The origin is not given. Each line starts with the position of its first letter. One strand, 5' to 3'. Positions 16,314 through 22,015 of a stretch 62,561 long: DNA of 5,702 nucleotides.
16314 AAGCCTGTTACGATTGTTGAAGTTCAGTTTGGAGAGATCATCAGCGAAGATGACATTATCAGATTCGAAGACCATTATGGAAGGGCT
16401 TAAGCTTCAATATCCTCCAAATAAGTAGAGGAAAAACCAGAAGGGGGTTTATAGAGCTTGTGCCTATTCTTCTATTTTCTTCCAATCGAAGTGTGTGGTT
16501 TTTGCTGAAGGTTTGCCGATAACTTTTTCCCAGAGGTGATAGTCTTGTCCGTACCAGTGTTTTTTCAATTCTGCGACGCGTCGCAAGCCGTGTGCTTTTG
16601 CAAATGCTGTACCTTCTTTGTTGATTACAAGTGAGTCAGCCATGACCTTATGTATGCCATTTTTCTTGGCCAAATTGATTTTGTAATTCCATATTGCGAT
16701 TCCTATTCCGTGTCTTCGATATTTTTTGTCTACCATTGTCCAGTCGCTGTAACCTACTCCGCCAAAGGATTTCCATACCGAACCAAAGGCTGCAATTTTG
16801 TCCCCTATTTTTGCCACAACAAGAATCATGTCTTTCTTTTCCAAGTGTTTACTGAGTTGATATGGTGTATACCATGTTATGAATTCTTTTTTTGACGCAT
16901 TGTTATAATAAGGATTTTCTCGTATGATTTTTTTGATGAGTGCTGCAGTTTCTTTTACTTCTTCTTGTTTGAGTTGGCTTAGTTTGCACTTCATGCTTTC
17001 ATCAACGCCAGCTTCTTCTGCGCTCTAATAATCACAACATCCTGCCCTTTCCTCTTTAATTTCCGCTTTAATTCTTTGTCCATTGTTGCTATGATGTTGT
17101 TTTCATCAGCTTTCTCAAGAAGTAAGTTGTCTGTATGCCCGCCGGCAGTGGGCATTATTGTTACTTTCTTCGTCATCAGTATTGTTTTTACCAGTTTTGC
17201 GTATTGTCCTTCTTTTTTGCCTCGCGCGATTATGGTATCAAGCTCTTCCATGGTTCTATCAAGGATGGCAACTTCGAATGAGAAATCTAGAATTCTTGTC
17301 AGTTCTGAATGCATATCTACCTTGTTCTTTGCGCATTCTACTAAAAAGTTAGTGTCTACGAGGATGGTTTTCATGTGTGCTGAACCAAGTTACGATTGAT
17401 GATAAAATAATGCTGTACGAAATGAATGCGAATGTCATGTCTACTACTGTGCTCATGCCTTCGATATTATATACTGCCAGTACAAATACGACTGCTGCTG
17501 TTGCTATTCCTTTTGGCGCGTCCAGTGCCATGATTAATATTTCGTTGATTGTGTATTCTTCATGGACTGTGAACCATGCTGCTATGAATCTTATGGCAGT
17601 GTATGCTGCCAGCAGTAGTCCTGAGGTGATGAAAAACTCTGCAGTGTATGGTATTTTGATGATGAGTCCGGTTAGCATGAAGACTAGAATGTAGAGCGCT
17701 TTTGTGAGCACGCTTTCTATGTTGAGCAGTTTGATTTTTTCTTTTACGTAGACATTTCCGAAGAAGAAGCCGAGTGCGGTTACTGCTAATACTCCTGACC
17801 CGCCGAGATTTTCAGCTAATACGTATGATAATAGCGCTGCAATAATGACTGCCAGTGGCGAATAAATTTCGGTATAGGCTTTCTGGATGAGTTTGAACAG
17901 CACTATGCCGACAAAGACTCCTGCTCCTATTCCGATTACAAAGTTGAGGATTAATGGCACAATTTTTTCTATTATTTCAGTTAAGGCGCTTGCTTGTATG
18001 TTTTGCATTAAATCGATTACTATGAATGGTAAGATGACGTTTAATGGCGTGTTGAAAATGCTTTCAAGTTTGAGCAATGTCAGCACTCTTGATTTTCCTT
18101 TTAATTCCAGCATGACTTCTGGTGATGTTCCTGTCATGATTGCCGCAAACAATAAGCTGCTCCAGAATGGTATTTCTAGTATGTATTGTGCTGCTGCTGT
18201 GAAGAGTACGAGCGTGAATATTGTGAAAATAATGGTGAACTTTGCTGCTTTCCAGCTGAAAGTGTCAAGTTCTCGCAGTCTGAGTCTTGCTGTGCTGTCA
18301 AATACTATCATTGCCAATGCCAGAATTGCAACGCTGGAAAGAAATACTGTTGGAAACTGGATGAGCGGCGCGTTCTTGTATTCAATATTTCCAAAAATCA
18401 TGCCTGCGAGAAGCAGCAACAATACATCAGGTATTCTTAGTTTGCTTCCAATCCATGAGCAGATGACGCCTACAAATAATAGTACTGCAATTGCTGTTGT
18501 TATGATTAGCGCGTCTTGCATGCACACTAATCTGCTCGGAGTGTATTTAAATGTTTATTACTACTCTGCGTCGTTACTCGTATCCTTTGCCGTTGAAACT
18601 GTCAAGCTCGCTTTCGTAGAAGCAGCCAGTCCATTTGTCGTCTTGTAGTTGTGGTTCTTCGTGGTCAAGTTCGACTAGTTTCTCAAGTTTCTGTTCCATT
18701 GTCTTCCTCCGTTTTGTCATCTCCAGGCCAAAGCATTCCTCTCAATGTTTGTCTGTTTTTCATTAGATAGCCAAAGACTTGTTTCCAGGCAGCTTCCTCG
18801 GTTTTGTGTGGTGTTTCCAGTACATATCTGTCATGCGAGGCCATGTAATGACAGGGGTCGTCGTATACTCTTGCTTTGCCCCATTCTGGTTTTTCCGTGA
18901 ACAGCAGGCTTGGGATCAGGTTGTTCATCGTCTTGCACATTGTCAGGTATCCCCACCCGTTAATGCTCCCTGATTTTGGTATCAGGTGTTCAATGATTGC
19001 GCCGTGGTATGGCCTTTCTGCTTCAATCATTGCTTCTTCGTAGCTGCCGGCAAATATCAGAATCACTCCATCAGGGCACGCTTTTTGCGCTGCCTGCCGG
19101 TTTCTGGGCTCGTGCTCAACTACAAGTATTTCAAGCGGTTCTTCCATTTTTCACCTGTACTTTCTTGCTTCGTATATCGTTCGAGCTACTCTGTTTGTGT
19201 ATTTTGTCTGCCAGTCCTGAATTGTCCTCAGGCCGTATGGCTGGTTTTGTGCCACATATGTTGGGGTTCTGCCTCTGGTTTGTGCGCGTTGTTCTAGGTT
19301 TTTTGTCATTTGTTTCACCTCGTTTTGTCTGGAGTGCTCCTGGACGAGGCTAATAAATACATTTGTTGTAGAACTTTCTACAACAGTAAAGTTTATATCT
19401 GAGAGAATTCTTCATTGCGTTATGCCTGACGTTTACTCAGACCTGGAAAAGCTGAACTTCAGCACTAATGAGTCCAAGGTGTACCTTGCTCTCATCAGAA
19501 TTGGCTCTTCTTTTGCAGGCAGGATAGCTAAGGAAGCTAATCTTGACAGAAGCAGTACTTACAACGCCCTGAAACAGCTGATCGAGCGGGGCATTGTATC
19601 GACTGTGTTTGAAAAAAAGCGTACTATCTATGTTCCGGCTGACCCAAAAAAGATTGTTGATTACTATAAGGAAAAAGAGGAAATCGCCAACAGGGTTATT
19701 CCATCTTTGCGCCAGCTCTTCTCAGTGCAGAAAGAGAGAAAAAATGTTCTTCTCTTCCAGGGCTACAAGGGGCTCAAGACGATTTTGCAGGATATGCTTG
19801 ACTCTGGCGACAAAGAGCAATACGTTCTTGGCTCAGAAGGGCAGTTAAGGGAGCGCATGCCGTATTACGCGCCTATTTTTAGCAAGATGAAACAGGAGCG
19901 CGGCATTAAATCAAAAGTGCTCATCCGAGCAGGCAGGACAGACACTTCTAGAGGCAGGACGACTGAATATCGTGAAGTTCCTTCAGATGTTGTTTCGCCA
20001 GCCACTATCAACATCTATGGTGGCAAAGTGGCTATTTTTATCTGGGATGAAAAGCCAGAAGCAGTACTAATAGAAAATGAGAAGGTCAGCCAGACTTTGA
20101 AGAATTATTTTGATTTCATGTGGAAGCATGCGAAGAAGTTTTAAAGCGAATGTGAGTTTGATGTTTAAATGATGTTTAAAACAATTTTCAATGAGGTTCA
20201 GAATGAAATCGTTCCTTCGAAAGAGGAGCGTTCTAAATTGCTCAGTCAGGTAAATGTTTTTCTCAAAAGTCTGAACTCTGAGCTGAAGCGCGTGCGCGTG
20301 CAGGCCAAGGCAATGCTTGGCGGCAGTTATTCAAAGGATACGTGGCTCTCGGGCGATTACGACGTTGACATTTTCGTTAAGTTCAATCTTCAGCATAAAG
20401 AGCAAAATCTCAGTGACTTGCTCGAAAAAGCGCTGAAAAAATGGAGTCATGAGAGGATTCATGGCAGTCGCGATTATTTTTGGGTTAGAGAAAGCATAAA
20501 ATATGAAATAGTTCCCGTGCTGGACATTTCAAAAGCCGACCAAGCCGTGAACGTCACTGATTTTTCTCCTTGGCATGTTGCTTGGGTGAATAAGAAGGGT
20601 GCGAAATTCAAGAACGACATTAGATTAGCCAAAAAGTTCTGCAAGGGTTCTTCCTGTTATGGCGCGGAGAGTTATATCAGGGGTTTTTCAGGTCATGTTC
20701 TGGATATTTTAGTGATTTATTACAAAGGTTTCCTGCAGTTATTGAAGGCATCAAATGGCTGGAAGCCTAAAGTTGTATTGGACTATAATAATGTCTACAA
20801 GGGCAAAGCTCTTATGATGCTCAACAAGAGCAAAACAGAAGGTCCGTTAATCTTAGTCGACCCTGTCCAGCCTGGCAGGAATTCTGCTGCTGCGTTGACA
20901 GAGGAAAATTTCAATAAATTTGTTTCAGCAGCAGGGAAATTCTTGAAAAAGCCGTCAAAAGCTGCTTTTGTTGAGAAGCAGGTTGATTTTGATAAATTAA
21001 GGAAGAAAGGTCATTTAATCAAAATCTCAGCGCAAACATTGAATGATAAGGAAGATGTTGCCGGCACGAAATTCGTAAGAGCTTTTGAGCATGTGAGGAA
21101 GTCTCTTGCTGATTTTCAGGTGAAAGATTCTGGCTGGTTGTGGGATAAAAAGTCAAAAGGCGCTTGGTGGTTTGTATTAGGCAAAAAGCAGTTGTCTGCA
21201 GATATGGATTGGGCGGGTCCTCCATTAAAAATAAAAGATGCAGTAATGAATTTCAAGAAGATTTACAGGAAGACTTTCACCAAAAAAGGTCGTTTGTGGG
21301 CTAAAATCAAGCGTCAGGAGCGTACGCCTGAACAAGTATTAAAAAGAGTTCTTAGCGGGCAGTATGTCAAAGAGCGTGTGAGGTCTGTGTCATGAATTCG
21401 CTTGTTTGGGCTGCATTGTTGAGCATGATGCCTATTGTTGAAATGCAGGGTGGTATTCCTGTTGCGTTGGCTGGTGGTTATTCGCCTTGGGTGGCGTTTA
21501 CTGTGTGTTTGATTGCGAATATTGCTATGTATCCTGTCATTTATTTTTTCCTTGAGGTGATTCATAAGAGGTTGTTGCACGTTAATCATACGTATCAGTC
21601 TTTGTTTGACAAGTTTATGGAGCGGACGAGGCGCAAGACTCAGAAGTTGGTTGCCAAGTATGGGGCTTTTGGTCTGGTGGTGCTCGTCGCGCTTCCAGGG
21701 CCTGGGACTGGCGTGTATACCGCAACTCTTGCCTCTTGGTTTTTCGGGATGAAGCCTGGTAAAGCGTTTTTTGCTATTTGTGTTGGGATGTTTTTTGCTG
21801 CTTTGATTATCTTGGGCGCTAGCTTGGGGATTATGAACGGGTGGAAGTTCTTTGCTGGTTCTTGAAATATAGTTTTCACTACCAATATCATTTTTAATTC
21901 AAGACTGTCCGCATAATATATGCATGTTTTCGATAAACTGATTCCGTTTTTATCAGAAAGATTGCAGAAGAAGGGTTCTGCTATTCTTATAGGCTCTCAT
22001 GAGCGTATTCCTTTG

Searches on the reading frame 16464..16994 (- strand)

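Call 30: search_protein_families(library=pfam, proteins=[window:16464-16994:-], max_evalue=0.01)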
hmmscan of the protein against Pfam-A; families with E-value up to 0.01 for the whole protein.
window:16464-16994:- (176 aa): 4 families
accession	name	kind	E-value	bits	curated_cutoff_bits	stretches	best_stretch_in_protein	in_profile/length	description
PF00583.31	Acetyltransf_1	-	2.2e-09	38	20.7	1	44-136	27-115/116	Acetyltransferase (GNAT) family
PF13673.13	Acetyltransf_10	-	2.1e-07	31.4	23.6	1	30-120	5-93/128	Acetyltransferase (GNAT) domain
PF13508.13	Acetyltransf_7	-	9.3e-06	26.4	27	1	57-121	4-66/84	Acetyltransferase (GNAT) domain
PF13420.13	Acetyltransf_4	-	0.0001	22.8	24.3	1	17-148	13-145/155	Acetyltransferase (GNAT) domain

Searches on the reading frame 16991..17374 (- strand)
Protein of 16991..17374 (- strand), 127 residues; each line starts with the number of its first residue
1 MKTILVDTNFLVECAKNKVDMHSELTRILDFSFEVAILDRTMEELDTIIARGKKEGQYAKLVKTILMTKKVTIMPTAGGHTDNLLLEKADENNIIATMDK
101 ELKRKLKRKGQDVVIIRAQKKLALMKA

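Call 30: search_protein_families(library=pfam, proteins=[window:16991-17374:-], max_evalue=0.01)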
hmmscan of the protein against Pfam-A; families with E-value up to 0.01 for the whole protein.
window:16991-17374:- (127 aa): 1 family
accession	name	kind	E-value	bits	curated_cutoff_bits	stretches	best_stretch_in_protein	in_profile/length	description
PF18477.7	PIN_9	-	1.3e-13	51.6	26.3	1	4-118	1-115/116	PIN like domain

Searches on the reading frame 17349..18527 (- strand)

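Call 63: search_protein_families(library=pfam, proteins=[window:17349-18527:-], max_evalue=0.001)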
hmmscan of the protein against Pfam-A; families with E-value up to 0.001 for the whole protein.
window:17349-18527:- (392 aa): 1 family
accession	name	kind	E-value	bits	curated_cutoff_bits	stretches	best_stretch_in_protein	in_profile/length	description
PF00999.27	Na_H_Exchanger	-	2.9e-29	102.5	26.2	1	21-378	5-372/375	Sodium/hydrogen exchanger, transmembrane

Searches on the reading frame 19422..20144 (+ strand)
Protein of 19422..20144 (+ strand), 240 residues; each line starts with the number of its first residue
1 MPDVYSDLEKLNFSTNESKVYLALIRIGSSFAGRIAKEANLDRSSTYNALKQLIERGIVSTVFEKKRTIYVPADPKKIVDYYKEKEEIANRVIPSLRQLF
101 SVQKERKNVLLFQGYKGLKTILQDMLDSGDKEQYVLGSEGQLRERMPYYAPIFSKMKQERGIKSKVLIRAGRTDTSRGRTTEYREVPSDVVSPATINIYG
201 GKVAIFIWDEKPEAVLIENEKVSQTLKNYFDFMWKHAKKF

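Call 30: search_protein_families(library=pfam, proteins=[window:19422-20144:+], max_evalue=0.01)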
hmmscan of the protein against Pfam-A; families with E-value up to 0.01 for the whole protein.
window:19422-20144:+ (240 aa): 4 families
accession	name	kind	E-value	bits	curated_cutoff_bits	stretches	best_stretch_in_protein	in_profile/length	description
PF01978.25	TrmB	-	1.3e-15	57.4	25.6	1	8-76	1-68/68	Sugar-specific transcriptional regulator TrmB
PF09339.16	HTH_IclR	-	0.00087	19.5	22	1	34-60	23-49/52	IclR helix-turn-helix domain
PF24033.1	DUF7342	-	0.0066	16.9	31.6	0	32-75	20-63/150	Family of unknown function (DUF7342)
PF13730.12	HTH_36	-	0.0083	16.3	25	0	34-59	30-55/55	Helix-turn-helix domain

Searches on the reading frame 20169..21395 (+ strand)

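Call 63: search_protein_families(library=pfam, proteins=[window:20169-21395:+], max_evalue=0.001)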
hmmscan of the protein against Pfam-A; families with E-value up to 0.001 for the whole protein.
window:20169-21395:+ (408 aa): 4 families
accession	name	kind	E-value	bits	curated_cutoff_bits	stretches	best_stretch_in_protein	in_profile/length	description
PF09249.16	tRNA_NucTransf2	-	8.8e-32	110.1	27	1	149-267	1-112/113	tRNA nucleotidyltransferase, second domain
PF18144.7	SMODS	-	2.5e-07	31.5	26.5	1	1-130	1-141/164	Second Messenger Oligonucleotide or Dinucleotide Synthetase domain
PF01909.29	NTP_transf_2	-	5.7e-07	30.3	21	1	35-111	4-78/93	Nucleotidyltransferase domain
PF21133.2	CAA_C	-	1.9e-05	24.8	22.2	1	301-395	23-120/144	CCA-adding enzyme, C-terminal domain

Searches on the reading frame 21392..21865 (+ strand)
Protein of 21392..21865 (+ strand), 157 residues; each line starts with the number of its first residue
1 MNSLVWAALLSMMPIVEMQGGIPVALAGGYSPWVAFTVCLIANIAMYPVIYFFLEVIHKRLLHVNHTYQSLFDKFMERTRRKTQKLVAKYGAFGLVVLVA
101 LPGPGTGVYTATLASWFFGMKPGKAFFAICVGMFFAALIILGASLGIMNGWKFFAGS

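Call 30: search_protein_families(library=pfam, proteins=[window:21392-21865:+], max_evalue=0.01)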
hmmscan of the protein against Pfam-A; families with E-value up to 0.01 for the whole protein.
window:21392-21865:+ (157 aa): 1 family
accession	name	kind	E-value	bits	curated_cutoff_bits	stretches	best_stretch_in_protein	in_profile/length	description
PF06695.16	Sm_multidrug_ex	-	3.2e-31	108.9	30.7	1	17-139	1-121/121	Putative small multi-drug export protein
